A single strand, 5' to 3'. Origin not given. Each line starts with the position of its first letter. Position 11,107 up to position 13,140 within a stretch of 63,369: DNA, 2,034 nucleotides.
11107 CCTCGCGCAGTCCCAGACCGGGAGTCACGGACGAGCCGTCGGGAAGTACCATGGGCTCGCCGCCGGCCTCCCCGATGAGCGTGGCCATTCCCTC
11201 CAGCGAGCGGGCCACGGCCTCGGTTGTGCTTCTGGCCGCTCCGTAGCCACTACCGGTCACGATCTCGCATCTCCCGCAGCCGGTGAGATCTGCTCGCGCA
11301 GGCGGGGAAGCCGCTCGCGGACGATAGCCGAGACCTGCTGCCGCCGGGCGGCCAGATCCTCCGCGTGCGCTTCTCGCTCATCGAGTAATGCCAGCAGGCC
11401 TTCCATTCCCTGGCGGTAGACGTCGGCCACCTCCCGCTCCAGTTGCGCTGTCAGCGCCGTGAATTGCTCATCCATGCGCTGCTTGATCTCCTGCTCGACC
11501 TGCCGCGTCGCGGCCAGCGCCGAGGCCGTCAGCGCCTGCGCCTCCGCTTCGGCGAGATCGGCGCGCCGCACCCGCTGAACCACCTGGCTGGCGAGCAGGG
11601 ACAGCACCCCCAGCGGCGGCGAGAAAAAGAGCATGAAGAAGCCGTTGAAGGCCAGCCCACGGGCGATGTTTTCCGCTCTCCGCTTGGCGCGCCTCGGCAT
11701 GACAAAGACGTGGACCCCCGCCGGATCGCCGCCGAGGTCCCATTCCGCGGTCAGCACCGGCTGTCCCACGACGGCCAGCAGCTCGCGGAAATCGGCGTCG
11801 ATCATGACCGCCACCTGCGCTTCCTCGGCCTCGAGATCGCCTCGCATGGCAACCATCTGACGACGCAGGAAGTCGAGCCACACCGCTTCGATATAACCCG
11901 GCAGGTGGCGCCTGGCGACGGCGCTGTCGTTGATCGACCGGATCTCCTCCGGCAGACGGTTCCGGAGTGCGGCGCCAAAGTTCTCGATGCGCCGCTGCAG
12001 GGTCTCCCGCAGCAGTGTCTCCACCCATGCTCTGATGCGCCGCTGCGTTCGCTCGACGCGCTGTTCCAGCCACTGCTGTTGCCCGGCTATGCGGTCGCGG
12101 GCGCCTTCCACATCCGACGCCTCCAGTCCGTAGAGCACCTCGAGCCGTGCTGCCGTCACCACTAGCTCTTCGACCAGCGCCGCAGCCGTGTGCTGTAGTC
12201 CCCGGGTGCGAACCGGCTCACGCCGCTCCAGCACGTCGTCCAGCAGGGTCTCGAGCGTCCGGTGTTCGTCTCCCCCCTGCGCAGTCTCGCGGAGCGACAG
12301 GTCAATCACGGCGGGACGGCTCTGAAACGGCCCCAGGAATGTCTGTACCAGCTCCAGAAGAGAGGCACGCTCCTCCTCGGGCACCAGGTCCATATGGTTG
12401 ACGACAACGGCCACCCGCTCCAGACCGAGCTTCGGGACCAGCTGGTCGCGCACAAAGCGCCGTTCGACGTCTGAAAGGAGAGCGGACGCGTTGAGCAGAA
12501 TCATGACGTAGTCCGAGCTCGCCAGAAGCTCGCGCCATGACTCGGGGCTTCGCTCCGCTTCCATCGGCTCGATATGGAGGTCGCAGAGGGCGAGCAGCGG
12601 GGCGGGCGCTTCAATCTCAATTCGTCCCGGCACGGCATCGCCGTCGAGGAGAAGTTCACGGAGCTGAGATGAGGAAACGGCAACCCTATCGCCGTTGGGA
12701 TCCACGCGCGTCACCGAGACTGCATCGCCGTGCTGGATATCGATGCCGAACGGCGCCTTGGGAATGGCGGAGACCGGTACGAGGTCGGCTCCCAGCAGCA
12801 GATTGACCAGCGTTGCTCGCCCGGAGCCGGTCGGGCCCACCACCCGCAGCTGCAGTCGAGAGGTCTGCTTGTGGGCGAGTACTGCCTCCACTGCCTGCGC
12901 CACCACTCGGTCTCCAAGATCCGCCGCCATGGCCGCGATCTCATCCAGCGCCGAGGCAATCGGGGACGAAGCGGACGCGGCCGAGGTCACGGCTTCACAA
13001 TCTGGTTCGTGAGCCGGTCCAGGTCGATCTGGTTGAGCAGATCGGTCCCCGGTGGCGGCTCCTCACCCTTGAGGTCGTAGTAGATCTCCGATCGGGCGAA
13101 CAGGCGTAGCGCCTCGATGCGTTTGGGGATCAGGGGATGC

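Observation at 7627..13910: Three dynamin-like GTPases with a translationally coupled M48 metallopeptidase: candidate protease-linked membrane-remodelling (or Eleos-like defence) module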

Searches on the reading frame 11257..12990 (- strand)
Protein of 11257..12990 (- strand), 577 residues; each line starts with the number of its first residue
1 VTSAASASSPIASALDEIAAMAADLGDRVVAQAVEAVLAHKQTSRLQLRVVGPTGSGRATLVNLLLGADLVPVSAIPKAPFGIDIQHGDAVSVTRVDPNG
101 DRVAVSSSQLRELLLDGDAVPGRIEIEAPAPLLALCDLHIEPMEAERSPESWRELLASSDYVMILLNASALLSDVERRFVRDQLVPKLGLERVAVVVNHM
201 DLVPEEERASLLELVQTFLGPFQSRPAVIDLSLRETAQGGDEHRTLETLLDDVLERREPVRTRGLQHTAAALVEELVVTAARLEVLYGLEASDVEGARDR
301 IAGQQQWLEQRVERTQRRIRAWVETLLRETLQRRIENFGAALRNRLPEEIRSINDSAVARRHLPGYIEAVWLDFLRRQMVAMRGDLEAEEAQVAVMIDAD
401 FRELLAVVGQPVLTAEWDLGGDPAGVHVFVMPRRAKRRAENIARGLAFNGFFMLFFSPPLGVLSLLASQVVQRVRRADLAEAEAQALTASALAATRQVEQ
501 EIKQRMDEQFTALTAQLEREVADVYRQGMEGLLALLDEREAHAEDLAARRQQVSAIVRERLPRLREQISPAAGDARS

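Call 3: search_protein_families(library=pfam, proteins=[window:11257-12990:-], max_evalue=0.01)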
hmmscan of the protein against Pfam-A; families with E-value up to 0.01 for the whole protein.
window:11257-12990:- (577 aa): 1 family
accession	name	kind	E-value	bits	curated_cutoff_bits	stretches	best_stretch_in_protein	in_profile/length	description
PF00350.29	Dynamin_N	-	5.2e-05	23.8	27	0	50-94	3-47/168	Dynamin family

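Call 4: search_protein_families(library=padloc, proteins=[window:11257-12990:-], max_evalue=0.1)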
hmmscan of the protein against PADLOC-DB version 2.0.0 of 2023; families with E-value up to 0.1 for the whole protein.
window:11257-12990:- (577 aa): 2 families
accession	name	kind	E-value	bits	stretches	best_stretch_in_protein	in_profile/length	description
PDLC03841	LeoBC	-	1.9e-05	22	1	292-559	311-579/601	-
PDLC04140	mad8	-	0.013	13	1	50-117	32-85/314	mads_8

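Call 5: search_protein_families(library=ncbifam, proteins=[window:11257-12990:-], max_evalue=0.01)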
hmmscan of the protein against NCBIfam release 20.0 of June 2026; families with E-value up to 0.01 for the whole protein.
window:11257-12990:- (577 aa): 2 families
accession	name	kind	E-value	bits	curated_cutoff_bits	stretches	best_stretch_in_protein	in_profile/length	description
NF000908.1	PRK00089.1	equivalog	0.0048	16.2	237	0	50-78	8-36/291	GTPase Era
TIGR03594.1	GTPase_EngA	equivalog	0.0073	15.4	306.7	0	23-77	150-207/432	ribosome biogenesis GTPase Der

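Call 15: find_homologous_proteins(query=window:11257-12990:-, max_evalue=0.001)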
Query window:11257-12990:- (577 aa): 16 proteins with E <= 0.001 among 8000 candidates.
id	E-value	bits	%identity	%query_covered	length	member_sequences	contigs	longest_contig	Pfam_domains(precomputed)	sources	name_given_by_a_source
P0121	0.0e+0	1171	100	97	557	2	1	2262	-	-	-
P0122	2.5e-298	1008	84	100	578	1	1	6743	-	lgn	-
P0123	5.5e-169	582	51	98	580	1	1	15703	-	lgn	-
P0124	3.8e-167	575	50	98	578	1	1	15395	-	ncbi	ncbi:MAG TPA: hypothetical protein VF221_19150, partial [Chloroflexota bacterium]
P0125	7.7e-162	558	50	96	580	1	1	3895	-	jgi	jgi:hypothetical protein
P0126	6.2e-152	525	47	98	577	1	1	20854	-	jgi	jgi:hypothetical protein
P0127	2.5e-130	454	45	92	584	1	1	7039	-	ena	-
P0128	6.0e-130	453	44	91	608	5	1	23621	-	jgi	jgi:hypothetical protein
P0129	4.7e-125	437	42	97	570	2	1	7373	-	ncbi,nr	ncbi:MAG TPA: hypothetical protein VKX16_09405, partial [Chloroflexota bacterium]|nr:hypothetical pr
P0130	7.1e-118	413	40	96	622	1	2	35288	PF00350.30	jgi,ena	-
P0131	3.8e-114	401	41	95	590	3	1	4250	-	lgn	-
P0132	2.8e-109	385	40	98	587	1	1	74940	-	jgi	jgi:hypothetical protein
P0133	1.3e-91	326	36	91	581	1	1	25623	-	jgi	jgi:hypothetical protein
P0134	8.7e-88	314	35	98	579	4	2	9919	-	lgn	-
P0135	1.1e-87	313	34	93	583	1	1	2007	-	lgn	-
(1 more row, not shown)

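Call 29: predict_structure(alignment_id=A2)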
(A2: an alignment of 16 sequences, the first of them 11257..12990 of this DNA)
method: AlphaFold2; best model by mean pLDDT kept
length: 577 residues; sequences in the alignment: 16
mean_pLDDT: 72.8   pTM: 0.47
mean pLDDT of the five models: 72.8, 71.5, 69.1, 68.5, 54.6
residues with pLDDT >= 90: 28; 70-90: 405; 50-70: 63; < 50: 81
segments of 3 or more residues with pLDDT < 50: 1-7, 409-472, 571-577
pLDDT, mean of each block of 10 residues (from residue 1): 45 87 85 79 78 83 85 63 87 85 82 67 84 86 76 78 81 75 77 82 80 77 67 64 74 69 75 84 80 80 83 88 83 90 87 77 73 75 74 76 63 41 27 27 28 36 36 54 77 82 82 83 80 80 83 89 80 34
secondary structure, 60 per line:
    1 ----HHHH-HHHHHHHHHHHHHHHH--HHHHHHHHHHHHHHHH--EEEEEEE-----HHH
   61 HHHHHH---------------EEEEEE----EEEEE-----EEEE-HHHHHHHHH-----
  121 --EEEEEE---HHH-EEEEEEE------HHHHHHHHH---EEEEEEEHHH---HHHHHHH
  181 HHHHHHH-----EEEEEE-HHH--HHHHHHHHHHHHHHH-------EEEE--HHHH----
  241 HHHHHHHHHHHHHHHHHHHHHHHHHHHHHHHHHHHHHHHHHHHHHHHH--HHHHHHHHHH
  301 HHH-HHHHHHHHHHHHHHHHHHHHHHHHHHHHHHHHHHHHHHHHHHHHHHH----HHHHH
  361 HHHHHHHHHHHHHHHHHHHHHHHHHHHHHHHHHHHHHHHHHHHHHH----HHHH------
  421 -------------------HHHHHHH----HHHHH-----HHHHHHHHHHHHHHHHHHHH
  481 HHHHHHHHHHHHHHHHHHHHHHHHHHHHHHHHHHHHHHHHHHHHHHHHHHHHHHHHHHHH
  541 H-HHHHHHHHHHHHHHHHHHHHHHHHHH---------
elements in order: H5-8 H10-25 H28-43 E46-52 H58-66 E82-87 E92-96 E102-105 H107-115 E123-128 E136-142 H149-157 E161-167 H174-187 E193-198 H205-219 E227-230 H233-236 H241-288 H291-303 H305-351 H356-406 H411-414 H440-446 H451-455 H461-541 H543-568

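Call 33: fold_search(model_id=the predicted structure, library=pdb)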
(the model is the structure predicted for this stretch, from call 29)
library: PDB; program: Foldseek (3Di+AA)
matches with E <= 10: 1391; with E <= 0.001: 295
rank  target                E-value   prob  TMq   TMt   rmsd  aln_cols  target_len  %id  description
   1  6j72                  3.4e-16  1.00  0.39  0.40  12.0       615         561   17  Crystal structure of IniA from Mycobacterium smegmatis with GTP bound (released 2019-09-11)
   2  6j73_A                5.1e-16  1.00  0.37  0.39  12.8       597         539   18  Crystal structure of IniA from Mycobacterium smegmatis (released 2019-09-11)
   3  6j73_B                1.1e-15  1.00  0.40  0.42  12.8       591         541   18  Crystal structure of IniA from Mycobacterium smegmatis (released 2019-09-11)
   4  2j69_A                4.3e-15  1.00  0.49  0.44  15.3       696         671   15  Bacterial dynamin-like protein BDLP (released 2006-12-04)
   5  2j68                  1.0e-11  1.00  0.50  0.44  15.2       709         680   15  Bacterial dynamin-like protein BDLP, GDP bound (released 2006-12-04)
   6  6jfk                  1.5e-11  1.00  0.36  0.46  10.9       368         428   15  GDP bound Mitofusin2 (MFN2) (released 2019-11-13)
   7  5oxf_A                2.8e-11  1.00  0.35  0.30  44.7       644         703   14  An oligomerised bacterial dynamin pair provides a mechanism for the long range sensing and tethering of membranes (released 2018-09-05)
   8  6jfm_B                6.2e-11  1.00  0.36  0.47   7.9       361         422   16  Mitofusin2 (MFN2)_T111D (released 2019-11-13)
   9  4whj_A                7.6e-11  1.00  0.28  0.28  30.6       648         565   12  Myxovirus Resistance Protein 2 (MxB) (released 2014-10-29)
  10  5oxf_C                1.4e-10  1.00  0.33  0.32  34.2       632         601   12  An oligomerised bacterial dynamin pair provides a mechanism for the long range sensing and tethering of membranes (released 2018-09-05)
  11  6jfm_A                1.6e-10  1.00  0.35  0.46   8.1       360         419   15  Mitofusin2 (MFN2)_T111D (released 2019-11-13)
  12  5gom_B                1.6e-10  1.00  0.35  0.47   7.2       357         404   14  Truncated mitofusin-1, transition-like state (released 2017-02-01)
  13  5go4                  1.8e-10  1.00  0.37  0.49   7.5       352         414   15  Truncated mitofusin-1, nucleotide-free (released 2017-01-25)
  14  6jfl_A                1.9e-10  1.00  0.34  0.45   8.6       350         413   16  Nucleotide-free Mitofusin2 (MFN2) (released 2019-11-13)
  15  5owv_C                2.8e-10  1.00  0.32  0.31  34.2       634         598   12  An oligomerised bacterial dynamin pair provides a mechanism for the long-range sensing and tethering of membranes (released 2018-09-05)
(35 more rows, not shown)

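Call 88: search_protein_representatives(alignment_id=A2)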
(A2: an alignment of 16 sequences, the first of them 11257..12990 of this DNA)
Query: 16 sequences, 578 profile positions. Proteins with E-value up to 0.001 (for the whole library): 4900; up to 1e-10: 1169; up to 1e-30: 86. The best 150 are listed.
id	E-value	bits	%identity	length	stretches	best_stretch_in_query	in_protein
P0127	1.1e-252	856.3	-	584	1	1-576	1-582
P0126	3.2e-244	828.4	-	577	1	2-575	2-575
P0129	2.1e-233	792.7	-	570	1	5-572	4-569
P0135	5.1e-228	774.9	-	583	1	1-575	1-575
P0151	3.0e-217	739.3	-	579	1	4-573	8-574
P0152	1.0e-213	727.7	-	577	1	1-572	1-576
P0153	2.0e-201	687.1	-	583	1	1-572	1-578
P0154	6.3e-194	662.3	-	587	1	1-575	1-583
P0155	2.2e-191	653.9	-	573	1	4-573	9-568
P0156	3.1e-187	640.2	-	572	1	8-574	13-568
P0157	9.0e-187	638.7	-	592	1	1-572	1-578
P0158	2.1e-184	630.9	-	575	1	1-575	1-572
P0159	8.7e-179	612.3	-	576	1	1-574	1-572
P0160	4.5e-178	610.0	-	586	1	1-574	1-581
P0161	2.0e-176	604.5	-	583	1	3-573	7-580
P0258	7.1e-25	104.1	-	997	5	5-322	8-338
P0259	1.3e-24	103.3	-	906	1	5-569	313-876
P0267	1.1e-23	100.3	-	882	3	20-370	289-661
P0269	1.4e-23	99.9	-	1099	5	6-94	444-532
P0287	1.1e-21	93.6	-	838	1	4-543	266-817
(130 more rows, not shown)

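Call 89: search_protein_families(library=pfam, proteins=[P0259, P0287, P0267, P0258, P0269], max_evalue=0.001)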
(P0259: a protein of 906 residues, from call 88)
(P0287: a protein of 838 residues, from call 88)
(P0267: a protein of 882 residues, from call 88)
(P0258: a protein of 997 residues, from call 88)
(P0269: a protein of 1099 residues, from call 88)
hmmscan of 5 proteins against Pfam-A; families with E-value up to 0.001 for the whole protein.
P0259 (906 aa): 8 families
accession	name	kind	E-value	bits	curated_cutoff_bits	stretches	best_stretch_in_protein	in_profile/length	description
PF00350.29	Dynamin_N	-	1.8e-28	100.1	27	1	351-512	1-167/168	Dynamin family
PF01435.24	Peptidase_M48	-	3.8e-24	86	20.3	1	79-263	2-184/186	Peptidase family M48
PF01926.29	MMR_HSR1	-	1.4e-09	38.5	21.9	1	351-512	2-113/113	50S ribosome-binding GTPase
PF00009.33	GTP_EFTU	-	1.4e-07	31.7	26.5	1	350-569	5-185/188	Elongation factor Tu GTP binding domain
PF21808.2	Dynamin-like_hel_bact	-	2.1e-06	27.6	28.3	0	551-643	10-98/373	Bacterial dynamin-like protein, helical domain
PF02421.24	FeoB_N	-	0.00022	21.2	27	0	444-534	46-136/156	Ferrous iron transport protein B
PF04548.22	AIG1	-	0.00024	20.9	27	0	444-535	48-149/212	AIG1 family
PF03193.22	RsgA_GTPase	-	0.00077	19.8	30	0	312-372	71-130/174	RsgA GTPase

P0287 (838 aa): 3 families
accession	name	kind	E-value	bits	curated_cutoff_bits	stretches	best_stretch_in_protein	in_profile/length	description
PF00350.29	Dynamin_N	-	2.2e-31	109.6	27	1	305-463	1-167/168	Dynamin family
PF01926.29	MMR_HSR1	-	6.6e-10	39.5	21.9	1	305-460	2-110/113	50S ribosome-binding GTPase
PF00009.33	GTP_EFTU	-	3.8e-05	23.8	26.5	0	398-497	71-151/188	Elongation factor Tu GTP binding domain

P0267 (882 aa): 7 families
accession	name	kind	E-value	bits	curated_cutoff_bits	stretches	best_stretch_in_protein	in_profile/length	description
PF00350.29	Dynamin_N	-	2.9e-24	86.4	27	1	312-468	2-160/168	Dynamin family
PF01926.29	MMR_HSR1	-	1.2e-09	38.7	21.9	1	312-455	3-97/113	50S ribosome-binding GTPase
PF00009.33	GTP_EFTU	-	2.1e-06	27.9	26.5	1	308-513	3-171/188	Elongation factor Tu GTP binding domain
PF00735.24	Septin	-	2e-05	24.5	26.2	0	10-43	4-37/280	Septin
PF03029.23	ATP_bind_1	-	3.5e-05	24.2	27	0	407-492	90-180/240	Conserved hypothetical ATP binding protein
PF04548.22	AIG1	-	7.8e-05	22.5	27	0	12-42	2-32/212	AIG1 family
PF20721.2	C19orf12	-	0.00042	20.6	30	0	749-783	47-83/163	C19orf12-like protein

P0258 (997 aa): 12 families
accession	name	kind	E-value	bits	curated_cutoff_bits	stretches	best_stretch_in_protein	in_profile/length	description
PF00350.29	Dynamin_N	-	3.1e-39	135.1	27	2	396-591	1-168/168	Dynamin family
PF01926.29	MMR_HSR1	-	3.9e-11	43.5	21.9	0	397-433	3-39/113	50S ribosome-binding GTPase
PF00009.33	GTP_EFTU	-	7.9e-11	42.3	26.5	0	504-629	54-160/188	Elongation factor Tu GTP binding domain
PF00735.24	Septin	-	1.1e-07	31.9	26.2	0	394-427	5-38/280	Septin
PF08477.19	Roc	-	2.2e-06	28.3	27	0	44-82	1-39/119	Ras of Complex, Roc, domain of DAPkinase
PF10662.15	PduV-EutP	-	1.4e-05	25.4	21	0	44-67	3-26/143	Ethanolamine utilisation - propanediol utilisation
PF05049.19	IIGP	-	2e-05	24.3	24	0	376-413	15-55/375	Interferon-inducible GTPase (IIGP)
PF13488.11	Gly-zipper_Omp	-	2.1e-05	24.8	25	1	860-895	4-40/46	Glycine zipper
PF13555.12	AAA_29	-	0.00021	21.4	27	0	396-414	25-43/61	P-loop containing region of AAA domain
PF03193.22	RsgA_GTPase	-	0.00042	20.6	30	0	382-425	97-138/174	RsgA GTPase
PF02421.24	FeoB_N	-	0.00064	19.7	27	0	44-65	2-23/156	Ferrous iron transport protein B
PF13191.12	AAA_16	-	0.00089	20.2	32.6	0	375-415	5-46/167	AAA ATPase domain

P0269 (1099 aa): 10 families
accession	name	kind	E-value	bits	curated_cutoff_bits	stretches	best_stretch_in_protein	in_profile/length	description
PF00350.29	Dynamin_N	-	7.3e-51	173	27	2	480-673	1-168/168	Dynamin family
PF00009.33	GTP_EFTU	-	2e-21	76.9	26.5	2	595-713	65-174/188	Elongation factor Tu GTP binding domain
PF01926.29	MMR_HSR1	-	1.3e-16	61.2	21.9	1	48-240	2-113/113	50S ribosome-binding GTPase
PF03193.22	RsgA_GTPase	-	1.8e-13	51.2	30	0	479-501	108-130/174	RsgA GTPase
PF22298.2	Tsr1_G-like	-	5.5e-06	26.7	27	0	194-278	65-150/161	Tsr1, G-like domain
PF02421.24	FeoB_N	-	8.9e-06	25.7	27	0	479-500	2-23/156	Ferrous iron transport protein B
PF00005.33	ABC_tran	-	0.0001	23.3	25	0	480-555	14-90/137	ABC transporter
PF04548.22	AIG1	-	0.00023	21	27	0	479-506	2-29/212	AIG1 family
PF00735.24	Septin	-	0.00025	20.8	26.2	0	43-74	2-33/280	Septin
PF13555.12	AAA_29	-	0.00065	19.8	27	0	477-497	23-42/61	P-loop containing region of AAA domain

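Call 91: find_encoding_contigs(protein=P0259, flank=8000, max_places=4)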
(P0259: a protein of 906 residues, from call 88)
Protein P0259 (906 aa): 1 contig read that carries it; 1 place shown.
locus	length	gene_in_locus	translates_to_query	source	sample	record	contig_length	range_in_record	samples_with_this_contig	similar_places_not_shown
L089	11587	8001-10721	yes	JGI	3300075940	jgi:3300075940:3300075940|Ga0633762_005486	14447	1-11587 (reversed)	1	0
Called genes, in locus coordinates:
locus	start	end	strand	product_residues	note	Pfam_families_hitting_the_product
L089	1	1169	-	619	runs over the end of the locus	PF05406:WGR, PF02877:PARP_reg, PF00644:PARP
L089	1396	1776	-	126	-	-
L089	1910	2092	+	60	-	-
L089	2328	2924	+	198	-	-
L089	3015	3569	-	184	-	PF01400:Astacin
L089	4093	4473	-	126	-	-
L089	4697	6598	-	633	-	PF13167:GTP-bdg_N, PF16360:GTP-bdg_M, PF00009:GTP_EFTU (faint), PF01926:MMR_HSR1, PF02421:FeoB_N (weak)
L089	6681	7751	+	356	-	PF01636:APH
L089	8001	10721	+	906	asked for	PF01435:Peptidase_M48, PF00009:GTP_EFTU (weak), PF00350:Dynamin_N, PF01926:MMR_HSR1, PF21808:Dynamin-like_hel_bact (faint)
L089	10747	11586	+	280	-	?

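Call 92: find_homologous_proteins(query=P0259, max_evalue=1e-10)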
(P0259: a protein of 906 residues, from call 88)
Query P0259 (906 aa): 2816 proteins with E <= 1e-10 among 8000 candidates; the best 120 are listed.
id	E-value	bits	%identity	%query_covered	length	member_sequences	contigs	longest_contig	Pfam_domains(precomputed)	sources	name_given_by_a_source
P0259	0.0e+0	1979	100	100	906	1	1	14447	PF01435.25,PF01926.30,PF00350.30,PF00009.34,PF21808.3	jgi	jgi:Zn-dependent protease with chaperone function/ribosome biogenesis GTPase A/uncharacterized small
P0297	0.0e+0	1056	54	98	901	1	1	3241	PF01435.25,PF01926.30,PF00350.30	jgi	jgi:ribosome biogenesis GTPase A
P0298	0.0e+0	1043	52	99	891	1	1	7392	PF01435.25,PF01926.30,PF00350.30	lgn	-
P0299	0.0e+0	1018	54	94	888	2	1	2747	PF01435.25,PF01926.30,PF00350.30,PF00009.34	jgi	jgi:Zn-dependent protease with chaperone function/ribosome biogenesis GTPase A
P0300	2.4e-202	692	56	64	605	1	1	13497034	PF01926.30,PF00350.30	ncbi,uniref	ncbi:dynamin family protein [Sorangium sp. So ce726]|uniref:dynamin family protein n=1 Tax=Sorangium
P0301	1.1e-201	690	56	64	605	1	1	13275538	PF01926.30,PF00350.30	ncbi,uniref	ncbi:dynamin family protein [Sorangium sp. So ce693]|uniref:dynamin family protein n=1 Tax=Sorangium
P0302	1.3e-201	690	56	64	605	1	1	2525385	PF01926.30,PF00350.30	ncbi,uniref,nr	ncbi:dynamin family protein [Sorangium atrum]|uniref:Dynamin family protein n=1 Tax=Sorangium atrum 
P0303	2.4e-201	689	56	64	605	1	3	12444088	PF01926.30,PF00350.30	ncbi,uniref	ncbi:dynamin family protein [Sorangium sp. So ce281]|uniref:dynamin family protein n=1 Tax=unclassif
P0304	2.4e-201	689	56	64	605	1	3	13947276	PF01926.30,PF00350.30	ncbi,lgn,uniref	ncbi:dynamin family protein [Sorangium sp. So ce124]|uniref:dynamin family protein n=1 Tax=Sorangium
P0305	2.8e-201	689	56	64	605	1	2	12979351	PF01926.30,PF00350.30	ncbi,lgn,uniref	ncbi:dynamin family protein [Sorangium sp. So ce381]|uniref:dynamin family protein n=1 Tax=Sorangium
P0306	3.2e-201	689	56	64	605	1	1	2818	PF01926.30,PF00350.30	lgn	-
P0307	3.2e-201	689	56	64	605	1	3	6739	PF01926.30,PF00350.30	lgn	-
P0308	3.7e-201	688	56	64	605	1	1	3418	PF01926.30,PF00350.30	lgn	-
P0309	5.8e-201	688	55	64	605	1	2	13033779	PF01926.30,PF00350.30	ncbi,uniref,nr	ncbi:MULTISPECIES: dynamin family protein [Sorangium]|uniref:Dynamin N-terminal domain-containing pr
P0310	9.0e-201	687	56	64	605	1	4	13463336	PF01926.30,PF00350.30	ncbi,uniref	ncbi:dynamin family protein [Sorangium sp. So ce363]|uniref:dynamin family protein n=1 Tax=unclassif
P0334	9.7e-199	680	55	65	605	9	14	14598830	PF01926.30,PF00350.30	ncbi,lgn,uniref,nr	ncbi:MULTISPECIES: dynamin family protein [Sorangium]|uniref:Dynamin N-terminal domain-containing pr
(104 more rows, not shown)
